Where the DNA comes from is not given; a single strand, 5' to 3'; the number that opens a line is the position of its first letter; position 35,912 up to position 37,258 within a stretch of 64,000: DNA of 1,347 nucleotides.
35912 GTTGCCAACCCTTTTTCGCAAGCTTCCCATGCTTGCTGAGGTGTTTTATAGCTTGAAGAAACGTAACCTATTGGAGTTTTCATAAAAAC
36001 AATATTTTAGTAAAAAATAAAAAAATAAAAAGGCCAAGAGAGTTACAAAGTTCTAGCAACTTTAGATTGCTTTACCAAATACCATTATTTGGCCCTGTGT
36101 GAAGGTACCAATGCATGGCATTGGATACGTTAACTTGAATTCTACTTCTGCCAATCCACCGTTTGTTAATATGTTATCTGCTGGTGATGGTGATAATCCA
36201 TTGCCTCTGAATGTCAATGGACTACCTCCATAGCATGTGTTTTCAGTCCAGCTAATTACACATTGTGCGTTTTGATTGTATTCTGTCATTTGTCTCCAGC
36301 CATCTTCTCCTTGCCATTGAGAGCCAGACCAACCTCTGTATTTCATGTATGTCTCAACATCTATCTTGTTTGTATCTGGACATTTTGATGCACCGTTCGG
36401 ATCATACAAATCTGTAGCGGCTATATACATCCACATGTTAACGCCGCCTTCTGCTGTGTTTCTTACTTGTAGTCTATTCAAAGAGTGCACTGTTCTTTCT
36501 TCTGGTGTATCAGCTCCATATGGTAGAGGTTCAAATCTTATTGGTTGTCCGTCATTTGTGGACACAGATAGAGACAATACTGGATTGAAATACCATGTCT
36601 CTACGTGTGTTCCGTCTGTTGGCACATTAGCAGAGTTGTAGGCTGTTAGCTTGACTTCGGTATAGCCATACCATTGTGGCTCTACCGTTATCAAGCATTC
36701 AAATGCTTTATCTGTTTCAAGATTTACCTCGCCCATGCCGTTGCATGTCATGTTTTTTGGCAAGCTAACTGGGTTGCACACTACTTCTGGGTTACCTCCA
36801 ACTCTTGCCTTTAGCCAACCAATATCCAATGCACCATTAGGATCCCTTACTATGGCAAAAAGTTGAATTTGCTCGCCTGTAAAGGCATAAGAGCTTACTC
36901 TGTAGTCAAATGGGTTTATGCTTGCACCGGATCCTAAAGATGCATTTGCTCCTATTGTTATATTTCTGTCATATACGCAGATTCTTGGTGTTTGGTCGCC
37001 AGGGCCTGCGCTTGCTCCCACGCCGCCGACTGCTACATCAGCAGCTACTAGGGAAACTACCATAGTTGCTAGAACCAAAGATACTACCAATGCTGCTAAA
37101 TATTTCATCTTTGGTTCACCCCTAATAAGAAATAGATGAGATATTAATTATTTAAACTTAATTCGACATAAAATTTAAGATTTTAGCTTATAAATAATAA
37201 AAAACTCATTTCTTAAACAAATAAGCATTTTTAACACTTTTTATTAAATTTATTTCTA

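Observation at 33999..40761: Duplicated two-gene surface-protein cassette (family B Cys-module protein + family A secreted protein) built around a HEPN/MNT toxin-antitoxin pair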

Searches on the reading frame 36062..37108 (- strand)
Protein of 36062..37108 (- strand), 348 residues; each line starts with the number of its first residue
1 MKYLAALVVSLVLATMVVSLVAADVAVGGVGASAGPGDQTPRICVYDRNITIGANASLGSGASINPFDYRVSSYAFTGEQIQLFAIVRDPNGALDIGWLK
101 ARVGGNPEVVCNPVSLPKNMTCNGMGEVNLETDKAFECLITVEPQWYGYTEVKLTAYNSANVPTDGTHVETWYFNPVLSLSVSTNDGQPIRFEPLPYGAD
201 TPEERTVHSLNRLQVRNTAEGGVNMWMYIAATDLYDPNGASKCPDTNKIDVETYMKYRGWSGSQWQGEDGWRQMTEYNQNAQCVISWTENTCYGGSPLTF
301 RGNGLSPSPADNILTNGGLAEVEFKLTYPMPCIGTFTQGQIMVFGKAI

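Call 5: search_protein_families(library=pfam, proteins=[window:36062-37108:-], max_evalue=0.1)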
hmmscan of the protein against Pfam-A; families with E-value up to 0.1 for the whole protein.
window:36062-37108:- (348 aa): 0 families

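Call 8: find_homologous_proteins(query=window:36062-37108:-)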
Query window:36062-37108:- (348 aa): 87 proteins with E <= 0.001 among 3416 candidates.
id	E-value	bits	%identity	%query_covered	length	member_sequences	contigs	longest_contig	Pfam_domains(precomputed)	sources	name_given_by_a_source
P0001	2.9e-239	811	100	100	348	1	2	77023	-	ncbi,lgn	ncbi:MAG: hypothetical protein QXO84_01400 [Candidatus Aenigmatarchaeota archaeon]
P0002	8.4e-194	662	84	100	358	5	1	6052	-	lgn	-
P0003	1.5e-193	661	82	100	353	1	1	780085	-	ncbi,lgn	-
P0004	1.0e-192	658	79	100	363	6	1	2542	-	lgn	-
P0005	2.2e-191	654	81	100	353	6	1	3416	-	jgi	jgi:hypothetical protein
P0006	4.1e-189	646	82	90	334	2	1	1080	-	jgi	-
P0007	2.0e-153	529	67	100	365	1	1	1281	-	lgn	-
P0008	2.8e-142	492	62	100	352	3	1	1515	-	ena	-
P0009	2.5e-141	489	63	100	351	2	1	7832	-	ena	-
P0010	2.3e-137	476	60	100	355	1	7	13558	-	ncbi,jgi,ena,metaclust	metaclust:\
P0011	3.3e-133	462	60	100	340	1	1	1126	-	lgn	-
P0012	3.6e-130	452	56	100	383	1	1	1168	-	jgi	jgi:hypothetical protein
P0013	9.6e-130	451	58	100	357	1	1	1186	-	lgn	-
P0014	5.0e-128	445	58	100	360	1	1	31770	-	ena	-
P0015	7.5e-128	445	58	100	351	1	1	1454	-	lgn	-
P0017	7.7e-128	445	58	100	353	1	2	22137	-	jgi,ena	jgi:hypothetical protein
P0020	3.2e-124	433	57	100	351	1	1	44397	-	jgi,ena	-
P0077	1.9e-54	203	35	100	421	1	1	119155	-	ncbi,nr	ncbi:MAG: hypothetical protein HYX24_04645 [Candidatus Aenigmarchaeota archaeon]|nr:hypothetical pro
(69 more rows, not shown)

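Call 9: search_solved_structures(query=window:36062-37108:-, max_evalue=10)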
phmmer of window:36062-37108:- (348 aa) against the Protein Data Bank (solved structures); distinct sequences matched with E-value up to 10: 0.

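Call 10: search_protein_families(library=ncbifam, proteins=[window:36062-37108:-], max_evalue=0.1)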
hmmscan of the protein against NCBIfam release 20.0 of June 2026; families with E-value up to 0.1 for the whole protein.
window:36062-37108:- (348 aa): 0 families

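Call 14: find_encoding_contigs(protein=P0003, flank=10000, max_places=2)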
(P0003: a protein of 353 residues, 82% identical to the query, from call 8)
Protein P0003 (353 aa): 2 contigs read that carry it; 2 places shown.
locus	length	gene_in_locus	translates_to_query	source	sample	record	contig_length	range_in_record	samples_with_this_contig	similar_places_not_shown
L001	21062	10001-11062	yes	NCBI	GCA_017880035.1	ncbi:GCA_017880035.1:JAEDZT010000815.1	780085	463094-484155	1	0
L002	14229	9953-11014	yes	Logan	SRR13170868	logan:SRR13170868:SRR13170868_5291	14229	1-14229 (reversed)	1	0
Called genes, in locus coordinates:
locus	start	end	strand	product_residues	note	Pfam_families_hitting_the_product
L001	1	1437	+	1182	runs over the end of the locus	-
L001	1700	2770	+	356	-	-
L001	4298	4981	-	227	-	PF09414:RNA_ligase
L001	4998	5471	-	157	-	-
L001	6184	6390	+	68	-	-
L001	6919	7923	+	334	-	-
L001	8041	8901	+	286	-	-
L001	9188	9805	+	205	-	-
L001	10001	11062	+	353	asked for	-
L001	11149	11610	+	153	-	PF01980:TrmO_N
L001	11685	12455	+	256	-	-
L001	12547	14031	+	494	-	-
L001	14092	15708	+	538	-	-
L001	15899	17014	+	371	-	-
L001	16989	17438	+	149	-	-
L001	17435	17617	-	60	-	-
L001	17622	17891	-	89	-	PF04073:tRNA_edit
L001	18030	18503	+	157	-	-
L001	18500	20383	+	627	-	PF07705:CARDB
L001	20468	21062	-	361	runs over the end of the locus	PF00091:Tubulin, PF12327:FtsZ_C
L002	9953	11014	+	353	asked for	-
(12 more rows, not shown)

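Call 15: find_encoding_contigs(protein=P0017, flank=10000, max_places=2)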
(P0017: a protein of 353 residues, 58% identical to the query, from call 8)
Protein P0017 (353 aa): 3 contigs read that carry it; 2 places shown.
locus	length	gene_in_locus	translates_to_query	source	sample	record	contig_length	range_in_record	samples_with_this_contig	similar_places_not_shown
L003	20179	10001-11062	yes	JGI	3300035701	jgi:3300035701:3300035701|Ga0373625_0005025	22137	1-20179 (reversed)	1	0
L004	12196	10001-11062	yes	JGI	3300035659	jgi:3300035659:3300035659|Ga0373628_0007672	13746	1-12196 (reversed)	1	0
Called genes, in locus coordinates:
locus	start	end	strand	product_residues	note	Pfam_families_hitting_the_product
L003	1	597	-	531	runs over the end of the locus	-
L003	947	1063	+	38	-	-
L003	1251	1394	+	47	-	-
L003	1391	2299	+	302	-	-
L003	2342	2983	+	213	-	-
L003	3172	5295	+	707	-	-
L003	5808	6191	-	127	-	-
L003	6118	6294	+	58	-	-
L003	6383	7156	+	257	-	-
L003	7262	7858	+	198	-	-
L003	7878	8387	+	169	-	-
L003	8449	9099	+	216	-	-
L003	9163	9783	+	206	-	-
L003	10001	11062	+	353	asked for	-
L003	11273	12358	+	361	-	-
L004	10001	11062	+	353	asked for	-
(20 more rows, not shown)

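Call 16: predict_structure(alignment_id=A1)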
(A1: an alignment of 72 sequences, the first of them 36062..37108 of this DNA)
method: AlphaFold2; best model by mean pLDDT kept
length: 348 residues; sequences in the alignment: 72
mean_pLDDT: 88.0   pTM: 0.78
mean pLDDT of the five models: 88.0, 87.2, 87.1, 86.9, 86.2
residues with pLDDT >= 90: 251; 70-90: 48; 50-70: 37; < 50: 12
segments of 3 or more residues with pLDDT < 50: 18-26
pLDDT, mean of each block of 10 residues (from residue 1): 54 53 48 75 94 72 75 92 97 97 97 94 92 98 96 97 93 96 97 95 97 97 94 96 96 96 73 95 89 92 68 93 97 95 93
secondary structure, 60 per line:
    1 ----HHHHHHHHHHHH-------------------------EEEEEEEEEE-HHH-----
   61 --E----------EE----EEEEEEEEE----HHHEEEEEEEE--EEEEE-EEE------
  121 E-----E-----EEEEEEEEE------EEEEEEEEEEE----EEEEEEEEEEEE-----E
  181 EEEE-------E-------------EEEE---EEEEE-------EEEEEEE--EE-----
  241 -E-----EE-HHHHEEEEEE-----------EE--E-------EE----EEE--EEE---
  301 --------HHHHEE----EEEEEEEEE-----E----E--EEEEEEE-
elements in order: H5-16 E42-51 E80-88 E96-103 E106-110 E112-114 E133-141 E148-158 E163-174 E180-184 E206-209 E213-217 E225-231 H251-254 E255-260 E290-292 E295-297 H309-312 E319-327 E341-347
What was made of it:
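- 36062..37108 (-): A1: the conserved, apparently highly expressed family-A protein (348 aa). Sec signal (1-23), conserved disordered arm (24-41), beta-sandwich 1 (42-175), beta-sandwich 2 (176-348). Eight Cys. Variable loops at about 112-131, 196-204 and 284-310. AF2 pLDDT 88, pTM 0.78 (call 16).
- On Archaeal S-layer protein (functional class): Residues 5-16 are helical and the rest of the N-terminus is disordered in the model (call 16).
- Closest known: Chaperone-usher / TasA-type pilus logic. Different: The monomer fold looks complete (call 16).
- The monomer model is a confident, apparently complete pair of beta-sandwiches with no self-complemented strand (call 16).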

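Call 19: find_encoding_contigs(protein=P0020, flank=10000, max_places=1)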
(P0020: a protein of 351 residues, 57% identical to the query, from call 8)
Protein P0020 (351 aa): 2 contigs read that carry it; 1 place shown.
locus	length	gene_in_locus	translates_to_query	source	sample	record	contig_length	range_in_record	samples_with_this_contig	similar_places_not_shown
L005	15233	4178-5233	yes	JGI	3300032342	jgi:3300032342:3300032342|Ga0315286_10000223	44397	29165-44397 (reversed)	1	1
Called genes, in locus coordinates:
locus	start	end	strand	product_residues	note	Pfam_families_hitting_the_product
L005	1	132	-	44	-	?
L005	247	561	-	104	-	-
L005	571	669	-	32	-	-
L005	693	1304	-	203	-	PF09721:Exosortase_EpsH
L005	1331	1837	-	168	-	PF04312:DUF460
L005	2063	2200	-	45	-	PF01402:RHH_1, PF17723:RHH_8 (weak)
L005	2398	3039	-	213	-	-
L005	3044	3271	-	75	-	-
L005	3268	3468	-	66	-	-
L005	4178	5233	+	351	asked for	-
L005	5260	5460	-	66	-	-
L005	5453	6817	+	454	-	-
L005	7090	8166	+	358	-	-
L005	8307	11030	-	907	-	PF12389:Peptidase_M73, PF00932:LTD, PF21254:AGA-YXIM_GBD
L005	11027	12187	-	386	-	PF13385:Laminin_G_3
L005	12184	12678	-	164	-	PF00717:Peptidase_S24 (faint), PF10502:Peptidase_S26 (weak)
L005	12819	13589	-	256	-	PF12389:Peptidase_M73 (faint)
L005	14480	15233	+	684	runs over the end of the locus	-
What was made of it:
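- On Donor-strand pilins (chaperone-usher, TasA/AbpA, threads): Only the distant locus L005 has Peptidase_M73/S26 genes nearby (call 19).
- In L005 the A genes lie next to Peptidase_M73 (TasA/camelysin family) genes and an S26 signal peptidase (call 19).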

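Call 20: find_encoding_contigs(protein=P0077, flank=10000, max_places=1)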
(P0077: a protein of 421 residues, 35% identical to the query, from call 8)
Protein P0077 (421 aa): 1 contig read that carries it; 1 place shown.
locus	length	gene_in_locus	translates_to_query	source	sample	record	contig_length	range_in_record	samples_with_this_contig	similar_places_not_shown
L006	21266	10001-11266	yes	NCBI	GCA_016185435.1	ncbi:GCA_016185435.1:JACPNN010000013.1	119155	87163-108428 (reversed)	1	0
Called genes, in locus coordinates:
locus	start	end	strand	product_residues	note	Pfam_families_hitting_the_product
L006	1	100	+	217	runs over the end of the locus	-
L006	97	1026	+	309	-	PF08843:AbiEii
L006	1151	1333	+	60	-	-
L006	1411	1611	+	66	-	-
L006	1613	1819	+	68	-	-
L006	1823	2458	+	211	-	-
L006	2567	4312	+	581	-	-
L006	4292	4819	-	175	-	-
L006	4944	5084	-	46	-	PF01402:RHH_1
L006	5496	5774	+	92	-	-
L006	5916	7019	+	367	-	-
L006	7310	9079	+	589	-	-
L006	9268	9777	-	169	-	-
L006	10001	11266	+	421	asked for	-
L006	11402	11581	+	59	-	-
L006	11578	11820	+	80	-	-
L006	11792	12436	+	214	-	-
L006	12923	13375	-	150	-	-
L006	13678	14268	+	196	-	PF01909:NTP_transf_2, PF18765:Polbeta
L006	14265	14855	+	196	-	PF05168:HEPN (weak)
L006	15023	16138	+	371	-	-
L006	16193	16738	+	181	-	PF01909:NTP_transf_2, PF18765:Polbeta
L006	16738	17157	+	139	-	-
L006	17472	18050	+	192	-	-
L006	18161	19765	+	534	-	PF07705:CARDB (weak)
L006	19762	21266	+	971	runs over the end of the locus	PF02412:TSP_3 (faint), PF07705:CARDB (weak), PF10633:NPCBM_assoc (faint), PF07705:CARDB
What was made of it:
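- MNT/HEPN pairs also occur near A genes in L006 (call 20).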

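Call 36: search_protein_representatives(alignment_id=A1)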
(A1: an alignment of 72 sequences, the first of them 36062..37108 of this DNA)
Query: 72 sequences, 341 profile positions. Proteins with E-value up to 0.001 (for the whole library): 399; up to 1e-10: 308; up to 1e-30: 184. The best 150 are listed.
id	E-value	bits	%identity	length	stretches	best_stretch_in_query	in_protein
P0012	3.2e-152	523.0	-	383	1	1-341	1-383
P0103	3.2e-144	496.7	-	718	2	16-286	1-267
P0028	1.3e-139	481.6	-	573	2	96-341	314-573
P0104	1.9e-133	461.3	-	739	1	36-341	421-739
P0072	3.2e-124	431.0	-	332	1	1-341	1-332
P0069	3.5e-124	430.8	-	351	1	1-341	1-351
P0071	1.7e-123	428.6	-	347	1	1-341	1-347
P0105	1.0e-121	422.7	-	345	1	22-341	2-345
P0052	9.9e-118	409.6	-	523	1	41-341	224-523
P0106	1.9e-115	402.1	-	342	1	7-341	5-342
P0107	4.8e-115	400.8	-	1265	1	45-340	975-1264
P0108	4.9e-111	387.6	-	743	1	34-341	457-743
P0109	2.3e-109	382.1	-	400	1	2-341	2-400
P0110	1.7e-108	379.2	-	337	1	5-341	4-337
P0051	1.5e-102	359.7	-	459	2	117-284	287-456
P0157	2.7e-60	220.8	-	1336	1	47-341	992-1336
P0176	1.9e-44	168.7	-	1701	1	10-341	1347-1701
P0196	1.9e-40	155.5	-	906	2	3-337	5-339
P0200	2.6e-40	155.0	-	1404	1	37-341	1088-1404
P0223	3.2e-37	144.9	-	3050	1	56-337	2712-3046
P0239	1.5e-35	139.4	-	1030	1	1-341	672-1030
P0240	2.9e-35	138.4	-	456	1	12-341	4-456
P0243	3.8e-35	138.1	-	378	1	6-341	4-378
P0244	4.9e-35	137.7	-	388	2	3-259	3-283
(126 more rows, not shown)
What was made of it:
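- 36062..37108 (-): 87 close homologues and 399 clusters at 50% id (calls 8, 36).
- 399 clusters (call 36).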

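Call 37: search_protein_families(library=pfam, proteins=[P0223, P0176, P0200, P0157, P0107], max_evalue=0.001)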
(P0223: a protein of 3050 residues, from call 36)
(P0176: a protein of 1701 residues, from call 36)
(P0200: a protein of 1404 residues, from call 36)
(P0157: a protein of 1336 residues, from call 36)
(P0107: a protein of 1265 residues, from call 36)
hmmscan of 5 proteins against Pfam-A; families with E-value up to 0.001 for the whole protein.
P0223 (3050 aa): 0 families

P0176 (1701 aa): 3 families
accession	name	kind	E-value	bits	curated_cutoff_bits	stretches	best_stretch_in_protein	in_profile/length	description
PF02412.23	TSP_3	-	8.8e-30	102.5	25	3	610-645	1-36/36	Thrombospondin type 3 repeat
PF13229.12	Beta_helix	-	6.4e-15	55.6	25.9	1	381-546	6-156/158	Right handed beta helix region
PF05048.19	NosD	-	1.3e-09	38.2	23.6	1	379-469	88-171/212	Periplasmic copper-binding protein (NosD)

P0200 (1404 aa): 1 family
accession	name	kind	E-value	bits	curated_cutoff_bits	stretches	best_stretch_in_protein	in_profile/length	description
PF13948.11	DUF4215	-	1.8e-88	291.1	27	12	36-67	16-47/47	Domain of unknown function (DUF4215)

P0157 (1336 aa): 4 families
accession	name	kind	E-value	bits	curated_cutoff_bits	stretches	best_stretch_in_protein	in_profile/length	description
PF00092.34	VWA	-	3.6e-22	79.9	23.8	1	286-464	1-172/174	von Willebrand factor type A domain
PF24517.2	CBM96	-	2.9e-14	53.6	26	1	43-238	6-162/164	Carbohydrate-binding module family 96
PF13519.12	VWA_2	-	1.6e-13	51.7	27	1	287-386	1-102/107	von Willebrand factor type A domain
PF06848.17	Disaggr_repeat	-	1.4e-06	28.5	33.9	1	78-238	29-179/179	Disaggregatase related repeat domain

P0107 (1265 aa): 1 family
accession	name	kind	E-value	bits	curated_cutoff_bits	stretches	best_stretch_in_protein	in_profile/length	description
PF13948.11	DUF4215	-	4.3e-26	91.4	27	7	885-927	10-46/47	Domain of unknown function (DUF4215)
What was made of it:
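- N-terminal payloads: TSP3 + beta-helix, DUF4215, VWA + CBM96 (call 37). Payloads are adhesin-like (call 37).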

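Call 38: list_cluster_members(proteins=[P0223, P0176, P0107, P0157, P0200, P0239, P0196, P0244, P0243, P0240])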
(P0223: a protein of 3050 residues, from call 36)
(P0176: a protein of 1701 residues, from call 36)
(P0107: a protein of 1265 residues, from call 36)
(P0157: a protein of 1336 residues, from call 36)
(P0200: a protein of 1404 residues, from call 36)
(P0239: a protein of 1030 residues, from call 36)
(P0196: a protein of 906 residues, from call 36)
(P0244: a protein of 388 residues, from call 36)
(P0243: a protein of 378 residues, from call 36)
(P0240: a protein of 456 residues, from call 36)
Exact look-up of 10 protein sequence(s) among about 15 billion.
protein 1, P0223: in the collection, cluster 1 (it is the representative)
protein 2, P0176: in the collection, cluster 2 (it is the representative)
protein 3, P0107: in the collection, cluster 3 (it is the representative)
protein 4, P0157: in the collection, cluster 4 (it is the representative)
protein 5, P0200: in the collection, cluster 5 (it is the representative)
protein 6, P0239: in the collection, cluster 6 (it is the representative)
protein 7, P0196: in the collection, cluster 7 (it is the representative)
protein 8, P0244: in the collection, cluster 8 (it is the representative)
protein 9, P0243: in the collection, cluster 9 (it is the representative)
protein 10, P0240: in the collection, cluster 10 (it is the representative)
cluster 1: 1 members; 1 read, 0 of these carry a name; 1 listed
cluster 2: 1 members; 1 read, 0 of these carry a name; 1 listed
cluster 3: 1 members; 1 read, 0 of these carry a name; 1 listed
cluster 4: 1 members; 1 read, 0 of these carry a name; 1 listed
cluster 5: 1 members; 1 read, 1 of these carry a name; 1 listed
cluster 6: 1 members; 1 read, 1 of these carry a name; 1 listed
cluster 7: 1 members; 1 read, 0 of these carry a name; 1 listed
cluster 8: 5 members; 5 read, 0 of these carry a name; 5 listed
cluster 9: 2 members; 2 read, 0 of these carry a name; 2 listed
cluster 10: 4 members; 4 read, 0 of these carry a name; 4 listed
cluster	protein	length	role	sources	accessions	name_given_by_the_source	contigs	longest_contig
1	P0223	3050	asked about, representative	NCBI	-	-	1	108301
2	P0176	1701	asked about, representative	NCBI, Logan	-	-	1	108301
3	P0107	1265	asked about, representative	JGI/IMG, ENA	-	-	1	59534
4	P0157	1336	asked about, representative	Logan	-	-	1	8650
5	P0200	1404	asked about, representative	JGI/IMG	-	cysteine-rich repeat protein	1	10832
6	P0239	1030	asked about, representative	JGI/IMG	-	hypothetical protein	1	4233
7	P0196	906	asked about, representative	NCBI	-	-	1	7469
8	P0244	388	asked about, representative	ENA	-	-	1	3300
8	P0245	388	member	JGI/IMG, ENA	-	-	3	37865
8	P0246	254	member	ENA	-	-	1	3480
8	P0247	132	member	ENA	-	-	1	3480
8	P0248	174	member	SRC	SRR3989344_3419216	-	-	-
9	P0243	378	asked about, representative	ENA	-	-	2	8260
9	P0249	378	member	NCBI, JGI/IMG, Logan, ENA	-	-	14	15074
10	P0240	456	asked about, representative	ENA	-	-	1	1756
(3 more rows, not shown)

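Call 40: find_related_loci(query=A1, collection=genome_contigs, flank=8000)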
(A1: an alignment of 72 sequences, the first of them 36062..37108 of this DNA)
Query A1 (348 aa) in genome_contigs; peptide patterns used: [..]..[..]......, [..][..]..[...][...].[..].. (x = any residue, [..] = any of these).
42 stretches matched a pattern; 17 encode a relative of the query (tblastn E <= 1e-3); 14 distinct loci.
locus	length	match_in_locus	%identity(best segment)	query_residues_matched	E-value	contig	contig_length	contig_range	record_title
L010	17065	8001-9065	80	1-348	0e+0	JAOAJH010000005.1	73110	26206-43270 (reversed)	MAG: Candidatus Aenigmatarchaeota archaeon isolate SKW179 NODE_5_length_73110_cov_5.803472, whole genome shotgun sequenc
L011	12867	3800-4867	82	1-348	0e+0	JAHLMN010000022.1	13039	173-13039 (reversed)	MAG: Candidatus Aenigmatarchaeota archaeon isolate DRTY-7_1_bin_34 NODE_727_length_13039_cov_11.0116, whole genome shotg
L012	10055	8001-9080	80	1-348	0e+0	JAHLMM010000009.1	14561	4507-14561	MAG: Candidatus Aenigmatarchaeota archaeon isolate DRTY-6_1_bin_65 NODE_9_length_14561_cov_1.53145, whole genome shotgun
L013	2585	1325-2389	60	1-348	1e-149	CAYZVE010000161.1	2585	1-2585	MAG TPA_asm: uncultured archaeon isolate binchicken_co387_541 genome assembly, contig: NODE_59080_length_2585_cov_12.460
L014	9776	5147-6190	58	2-348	5e-133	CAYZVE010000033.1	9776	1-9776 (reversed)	MAG TPA_asm: uncultured archaeon isolate binchicken_co387_541 genome assembly, contig: NODE_9368_length_9776_cov_12.9877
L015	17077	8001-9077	48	1-348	2e-101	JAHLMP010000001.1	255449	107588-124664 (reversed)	MAG: Candidatus Aenigmatarchaeota archaeon isolate DRTY-6_2_bin_201 NODE_1_length_255449_cov_52.1743, whole genome shotg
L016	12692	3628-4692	45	1-348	1e-93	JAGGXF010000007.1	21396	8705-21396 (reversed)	MAG: Candidatus Aenigmatarchaeota archaeon isolate AUK145 PB_MBMC_099_c_000000000002, whole genome shotgun sequence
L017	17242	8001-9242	39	7-348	4e-70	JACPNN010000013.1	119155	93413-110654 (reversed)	MAG: Candidatus Aenigmatarchaeota archaeon isolate NC_groundwater_576_Ag_S-0.2um_47_17 S36_SO-2_scaffold_304744, whole g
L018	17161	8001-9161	37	2-348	3e-64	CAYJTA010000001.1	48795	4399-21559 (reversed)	MAG TPA_asm: uncultured archaeon isolate ERP125453_co1_278 genome assembly, contig: NODE_505_length_48795_cov_4.797189,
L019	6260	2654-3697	38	42-348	2e-63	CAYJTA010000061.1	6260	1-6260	MAG TPA_asm: uncultured archaeon isolate ERP125453_co1_278 genome assembly, contig: NODE_16298_length_6260_cov_5.265753,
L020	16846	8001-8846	36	68-348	9e-48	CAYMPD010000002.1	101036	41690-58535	MAG TPA_asm: uncultured archaeon isolate binchicken_co17_215 genome assembly, contig: NODE_600_length_101036_cov_7.04664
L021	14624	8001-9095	30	36-341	2e-40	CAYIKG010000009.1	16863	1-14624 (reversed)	MAG TPA_asm: uncultured archaeon isolate ERP119705_co24_1010 genome assembly, contig: NODE_4030_length_16863_cov_4.87357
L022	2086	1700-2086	47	23-143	1e-28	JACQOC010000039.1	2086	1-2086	MAG: Candidatus Aenigmatarchaeota archaeon isolate NC_groundwater_1271_Ag_S-0.2um_58_22 S_p2_S4_coassembly_k141_1205782,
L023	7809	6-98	71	318-348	4e-10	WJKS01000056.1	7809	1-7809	MAG: Candidatus Aenigmatarchaeota archaeon isolate Bin_042 k141_2383929, whole genome shotgun sequence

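Call 61: search_protein_families(library=phrogs, proteins=[window:36062-37108:-], max_evalue=0.01)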
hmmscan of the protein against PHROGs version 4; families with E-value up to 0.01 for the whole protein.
window:36062-37108:- (348 aa): 0 families
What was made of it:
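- Tried and rejected: Known-family assignment for A and B. Pfam, NCBIfam, PHROGs and PDB sequence search gave nothing significant (calls 5, 9, 10, 61).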
